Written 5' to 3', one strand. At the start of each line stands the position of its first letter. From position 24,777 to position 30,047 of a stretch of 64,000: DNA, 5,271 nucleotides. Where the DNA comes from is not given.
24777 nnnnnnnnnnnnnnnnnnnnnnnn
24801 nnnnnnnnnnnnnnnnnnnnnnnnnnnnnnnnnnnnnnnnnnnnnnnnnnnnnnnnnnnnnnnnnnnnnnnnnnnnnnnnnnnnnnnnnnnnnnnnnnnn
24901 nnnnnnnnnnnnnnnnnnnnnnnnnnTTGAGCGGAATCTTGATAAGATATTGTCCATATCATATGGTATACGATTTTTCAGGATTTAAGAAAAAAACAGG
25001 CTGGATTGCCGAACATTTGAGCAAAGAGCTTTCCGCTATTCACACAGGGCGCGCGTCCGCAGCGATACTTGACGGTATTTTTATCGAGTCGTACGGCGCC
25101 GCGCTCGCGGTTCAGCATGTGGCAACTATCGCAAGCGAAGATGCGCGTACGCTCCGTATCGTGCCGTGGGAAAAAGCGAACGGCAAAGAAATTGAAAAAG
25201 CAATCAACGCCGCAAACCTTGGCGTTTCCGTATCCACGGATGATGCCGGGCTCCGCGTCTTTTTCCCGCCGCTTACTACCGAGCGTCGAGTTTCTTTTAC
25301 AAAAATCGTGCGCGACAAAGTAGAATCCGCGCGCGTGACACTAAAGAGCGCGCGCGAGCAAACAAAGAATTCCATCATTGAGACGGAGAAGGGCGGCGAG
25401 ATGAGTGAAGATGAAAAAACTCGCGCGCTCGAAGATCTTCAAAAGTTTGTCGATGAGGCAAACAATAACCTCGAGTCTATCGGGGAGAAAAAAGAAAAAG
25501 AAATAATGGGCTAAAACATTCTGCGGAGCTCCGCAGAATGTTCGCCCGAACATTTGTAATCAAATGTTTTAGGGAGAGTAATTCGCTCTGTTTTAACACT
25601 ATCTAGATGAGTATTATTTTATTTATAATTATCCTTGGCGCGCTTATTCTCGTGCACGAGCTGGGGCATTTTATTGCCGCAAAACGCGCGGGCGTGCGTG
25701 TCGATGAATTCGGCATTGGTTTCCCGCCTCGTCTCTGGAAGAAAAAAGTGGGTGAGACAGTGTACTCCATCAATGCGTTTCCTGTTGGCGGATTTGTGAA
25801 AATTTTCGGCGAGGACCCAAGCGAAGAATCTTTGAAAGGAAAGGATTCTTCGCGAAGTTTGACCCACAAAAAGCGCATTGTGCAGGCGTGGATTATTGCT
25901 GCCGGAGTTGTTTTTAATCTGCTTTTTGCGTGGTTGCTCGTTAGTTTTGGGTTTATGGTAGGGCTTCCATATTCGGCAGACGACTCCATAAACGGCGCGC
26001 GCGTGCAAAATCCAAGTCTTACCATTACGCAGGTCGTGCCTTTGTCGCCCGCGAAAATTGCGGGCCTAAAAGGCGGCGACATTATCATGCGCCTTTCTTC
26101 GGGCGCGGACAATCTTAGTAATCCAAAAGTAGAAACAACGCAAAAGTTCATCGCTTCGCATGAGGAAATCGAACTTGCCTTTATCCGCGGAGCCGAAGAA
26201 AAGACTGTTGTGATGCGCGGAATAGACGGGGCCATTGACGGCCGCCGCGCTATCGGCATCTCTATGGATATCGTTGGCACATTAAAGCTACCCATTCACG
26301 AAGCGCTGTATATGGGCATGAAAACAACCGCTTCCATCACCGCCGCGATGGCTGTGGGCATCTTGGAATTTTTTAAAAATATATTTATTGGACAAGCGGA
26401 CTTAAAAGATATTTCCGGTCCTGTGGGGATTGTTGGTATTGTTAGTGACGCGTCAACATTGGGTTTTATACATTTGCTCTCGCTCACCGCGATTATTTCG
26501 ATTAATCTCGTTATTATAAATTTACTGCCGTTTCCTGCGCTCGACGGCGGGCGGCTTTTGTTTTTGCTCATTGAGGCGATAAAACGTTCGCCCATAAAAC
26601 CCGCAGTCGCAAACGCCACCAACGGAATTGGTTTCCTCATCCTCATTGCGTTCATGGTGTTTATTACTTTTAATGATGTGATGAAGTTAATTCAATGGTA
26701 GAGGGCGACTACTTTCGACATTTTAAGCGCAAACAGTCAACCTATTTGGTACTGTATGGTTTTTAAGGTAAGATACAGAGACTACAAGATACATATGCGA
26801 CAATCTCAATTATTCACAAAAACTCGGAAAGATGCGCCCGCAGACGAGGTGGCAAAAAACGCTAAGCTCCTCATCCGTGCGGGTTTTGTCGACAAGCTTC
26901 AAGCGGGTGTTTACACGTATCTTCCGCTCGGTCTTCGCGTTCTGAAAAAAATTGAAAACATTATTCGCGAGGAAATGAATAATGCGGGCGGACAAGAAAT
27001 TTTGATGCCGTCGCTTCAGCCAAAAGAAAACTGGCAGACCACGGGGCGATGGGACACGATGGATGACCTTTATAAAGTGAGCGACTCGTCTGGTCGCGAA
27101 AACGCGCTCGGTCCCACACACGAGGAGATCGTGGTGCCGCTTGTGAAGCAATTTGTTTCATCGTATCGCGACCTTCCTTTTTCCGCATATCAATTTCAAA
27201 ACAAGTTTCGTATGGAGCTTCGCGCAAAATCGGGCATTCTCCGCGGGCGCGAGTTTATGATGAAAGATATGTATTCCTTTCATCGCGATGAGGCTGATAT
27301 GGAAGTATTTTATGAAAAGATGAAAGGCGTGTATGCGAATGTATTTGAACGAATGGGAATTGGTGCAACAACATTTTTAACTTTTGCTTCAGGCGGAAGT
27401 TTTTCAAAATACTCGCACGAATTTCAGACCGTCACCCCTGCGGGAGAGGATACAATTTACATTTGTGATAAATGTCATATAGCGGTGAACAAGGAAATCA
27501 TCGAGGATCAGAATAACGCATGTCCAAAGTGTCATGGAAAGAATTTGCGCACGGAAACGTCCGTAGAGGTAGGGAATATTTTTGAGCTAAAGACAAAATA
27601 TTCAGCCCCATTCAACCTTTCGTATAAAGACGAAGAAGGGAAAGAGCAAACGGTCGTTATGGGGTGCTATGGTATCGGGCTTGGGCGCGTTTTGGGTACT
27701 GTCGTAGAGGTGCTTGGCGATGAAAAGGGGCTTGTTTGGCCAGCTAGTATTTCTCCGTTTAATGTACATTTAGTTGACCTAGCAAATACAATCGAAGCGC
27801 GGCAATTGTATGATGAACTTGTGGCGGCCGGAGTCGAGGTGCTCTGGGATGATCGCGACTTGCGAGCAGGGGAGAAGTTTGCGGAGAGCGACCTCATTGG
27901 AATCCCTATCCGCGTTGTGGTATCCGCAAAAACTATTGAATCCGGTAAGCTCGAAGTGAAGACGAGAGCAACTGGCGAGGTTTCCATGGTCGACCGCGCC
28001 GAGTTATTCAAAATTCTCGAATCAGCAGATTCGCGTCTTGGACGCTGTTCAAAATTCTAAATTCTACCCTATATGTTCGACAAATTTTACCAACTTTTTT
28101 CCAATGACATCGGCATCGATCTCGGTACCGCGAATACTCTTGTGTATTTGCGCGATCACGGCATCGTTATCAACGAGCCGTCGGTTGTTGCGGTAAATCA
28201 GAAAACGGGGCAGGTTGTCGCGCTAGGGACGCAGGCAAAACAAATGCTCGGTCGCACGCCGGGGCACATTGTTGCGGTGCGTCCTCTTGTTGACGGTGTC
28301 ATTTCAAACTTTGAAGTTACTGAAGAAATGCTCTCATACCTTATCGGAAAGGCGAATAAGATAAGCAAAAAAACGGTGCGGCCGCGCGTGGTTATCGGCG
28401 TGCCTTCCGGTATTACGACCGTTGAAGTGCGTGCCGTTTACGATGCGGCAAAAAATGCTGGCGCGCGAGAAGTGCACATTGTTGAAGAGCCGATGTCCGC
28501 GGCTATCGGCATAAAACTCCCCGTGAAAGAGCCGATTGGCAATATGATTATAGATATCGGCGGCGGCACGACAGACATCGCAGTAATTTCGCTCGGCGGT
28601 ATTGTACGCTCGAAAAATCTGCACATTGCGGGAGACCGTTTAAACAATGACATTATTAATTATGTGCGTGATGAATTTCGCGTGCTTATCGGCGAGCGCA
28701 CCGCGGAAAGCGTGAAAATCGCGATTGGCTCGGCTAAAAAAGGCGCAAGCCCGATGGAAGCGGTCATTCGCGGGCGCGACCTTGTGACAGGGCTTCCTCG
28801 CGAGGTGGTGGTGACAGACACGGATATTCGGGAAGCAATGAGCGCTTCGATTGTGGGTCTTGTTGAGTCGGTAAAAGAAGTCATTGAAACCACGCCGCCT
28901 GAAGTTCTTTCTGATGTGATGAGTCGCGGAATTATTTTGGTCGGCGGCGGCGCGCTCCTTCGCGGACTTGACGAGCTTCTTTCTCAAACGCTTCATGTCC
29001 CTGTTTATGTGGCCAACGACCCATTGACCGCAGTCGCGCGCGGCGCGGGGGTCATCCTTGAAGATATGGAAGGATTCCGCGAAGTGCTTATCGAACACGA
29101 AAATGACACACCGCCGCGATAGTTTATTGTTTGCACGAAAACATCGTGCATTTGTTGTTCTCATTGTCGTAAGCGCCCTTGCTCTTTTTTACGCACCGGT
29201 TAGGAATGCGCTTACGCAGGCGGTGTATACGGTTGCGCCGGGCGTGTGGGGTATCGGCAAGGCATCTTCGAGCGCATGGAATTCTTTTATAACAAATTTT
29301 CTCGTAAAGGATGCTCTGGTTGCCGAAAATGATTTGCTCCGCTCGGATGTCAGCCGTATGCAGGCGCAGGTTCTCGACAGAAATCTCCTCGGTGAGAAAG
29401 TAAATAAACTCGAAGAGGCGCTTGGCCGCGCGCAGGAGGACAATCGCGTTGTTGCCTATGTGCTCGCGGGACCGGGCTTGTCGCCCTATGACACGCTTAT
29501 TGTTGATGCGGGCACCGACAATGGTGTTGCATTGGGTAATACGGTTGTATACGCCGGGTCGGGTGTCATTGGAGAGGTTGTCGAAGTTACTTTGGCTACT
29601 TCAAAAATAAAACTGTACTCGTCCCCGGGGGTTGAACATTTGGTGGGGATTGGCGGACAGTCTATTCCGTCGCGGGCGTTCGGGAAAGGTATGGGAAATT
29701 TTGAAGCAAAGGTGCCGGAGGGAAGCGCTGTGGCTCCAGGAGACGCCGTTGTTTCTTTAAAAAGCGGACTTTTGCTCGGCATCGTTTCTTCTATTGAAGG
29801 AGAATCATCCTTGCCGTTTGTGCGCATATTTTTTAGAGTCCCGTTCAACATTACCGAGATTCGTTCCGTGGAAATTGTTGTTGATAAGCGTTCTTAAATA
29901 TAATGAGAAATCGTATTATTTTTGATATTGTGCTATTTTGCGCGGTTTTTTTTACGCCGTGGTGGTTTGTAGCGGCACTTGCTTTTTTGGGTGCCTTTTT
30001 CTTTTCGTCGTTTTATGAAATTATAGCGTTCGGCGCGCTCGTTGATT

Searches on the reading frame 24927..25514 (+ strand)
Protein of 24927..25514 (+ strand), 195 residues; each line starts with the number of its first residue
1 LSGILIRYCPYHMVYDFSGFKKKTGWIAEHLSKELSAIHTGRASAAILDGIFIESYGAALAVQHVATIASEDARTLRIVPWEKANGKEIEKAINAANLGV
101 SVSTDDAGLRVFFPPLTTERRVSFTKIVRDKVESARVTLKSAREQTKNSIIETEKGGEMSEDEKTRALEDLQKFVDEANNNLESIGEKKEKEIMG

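Call 61: search_protein_families(library=pfam, proteins=[window:24927-25514:+], max_evalue=0.001)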
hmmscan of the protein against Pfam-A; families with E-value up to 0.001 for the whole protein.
window:24927-25514:+ (195 aa): 1 family
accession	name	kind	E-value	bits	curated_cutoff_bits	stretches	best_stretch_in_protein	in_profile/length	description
PF01765.24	RRF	-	7.2e-45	153.2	29.7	1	31-194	1-164/164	Ribosome recycling factor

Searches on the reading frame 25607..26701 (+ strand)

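Call 62: search_protein_families(library=pfam, proteins=[window:25607-26701:+], max_evalue=0.001)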
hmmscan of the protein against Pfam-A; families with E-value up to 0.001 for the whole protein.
window:25607-26701:+ (364 aa): 1 family
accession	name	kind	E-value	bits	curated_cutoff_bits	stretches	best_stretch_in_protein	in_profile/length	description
PF02163.28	Peptidase_M50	-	1.5e-58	198.2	27.2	1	6-348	2-220/221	Peptidase family M50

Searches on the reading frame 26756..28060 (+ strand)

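Call 62: search_protein_families(library=pfam, proteins=[window:26756-28060:+], max_evalue=0.001)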
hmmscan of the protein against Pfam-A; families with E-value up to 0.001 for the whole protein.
window:26756-28060:+ (434 aa): 2 families
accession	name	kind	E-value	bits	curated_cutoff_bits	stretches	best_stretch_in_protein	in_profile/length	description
PF00587.30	tRNA-synt_2b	-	5.9e-31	108.3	29.3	1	106-318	1-177/179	tRNA synthetase class II core domain (G, H, P, S and T)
PF03129.25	HGTP_anticodon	-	2.8e-18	66.3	21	1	347-422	17-92/94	Anticodon binding domain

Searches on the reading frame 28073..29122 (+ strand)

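Call 62: search_protein_families(library=pfam, proteins=[window:28073-29122:+], max_evalue=0.001)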
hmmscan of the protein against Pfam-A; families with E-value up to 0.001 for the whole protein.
window:28073-29122:+ (349 aa): 6 families
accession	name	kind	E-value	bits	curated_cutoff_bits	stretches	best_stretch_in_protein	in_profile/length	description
PF06723.19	MreB_Mbl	-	1.2e-134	448.7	27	1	10-333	1-323/327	MreB/Mbl protein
PF00012.26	HSP70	-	1.6e-13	50.2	20.6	1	79-330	110-373/599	Hsp70 protein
PF14450.12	FtsA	-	2.5e-12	47.7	31.8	1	159-316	2-112/127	Cell division protein FtsA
PF00022.25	Actin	-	1.3e-08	34.3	27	0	36-201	31-190/410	Actin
PF11104.14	PilM_2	-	4.4e-05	23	27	0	287-324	278-314/340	Type IV pilus assembly protein PilM;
PF06277.17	EutA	-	7.9e-05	22.2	27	1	159-212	147-204/475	Ethanolamine utilisation protein EutA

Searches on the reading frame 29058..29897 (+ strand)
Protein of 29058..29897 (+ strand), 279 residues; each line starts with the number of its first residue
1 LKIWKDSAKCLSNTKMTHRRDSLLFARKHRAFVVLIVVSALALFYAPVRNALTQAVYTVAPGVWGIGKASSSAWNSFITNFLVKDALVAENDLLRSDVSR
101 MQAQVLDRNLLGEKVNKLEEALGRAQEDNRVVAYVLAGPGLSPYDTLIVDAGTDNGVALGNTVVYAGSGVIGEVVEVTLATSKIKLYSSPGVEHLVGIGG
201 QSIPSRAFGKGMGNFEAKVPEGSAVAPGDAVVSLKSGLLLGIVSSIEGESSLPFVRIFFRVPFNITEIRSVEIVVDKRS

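Call 62: search_protein_families(library=pfam, proteins=[window:29058-29897:+], max_evalue=0.001)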
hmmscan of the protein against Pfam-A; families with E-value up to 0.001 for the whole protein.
window:29058-29897:+ (279 aa): 1 family
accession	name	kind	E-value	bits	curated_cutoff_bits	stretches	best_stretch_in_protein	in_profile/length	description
PF04085.20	MreC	-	2e-11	44.3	28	1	144-274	10-146/147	Rod shape-determining protein MreC, barrel core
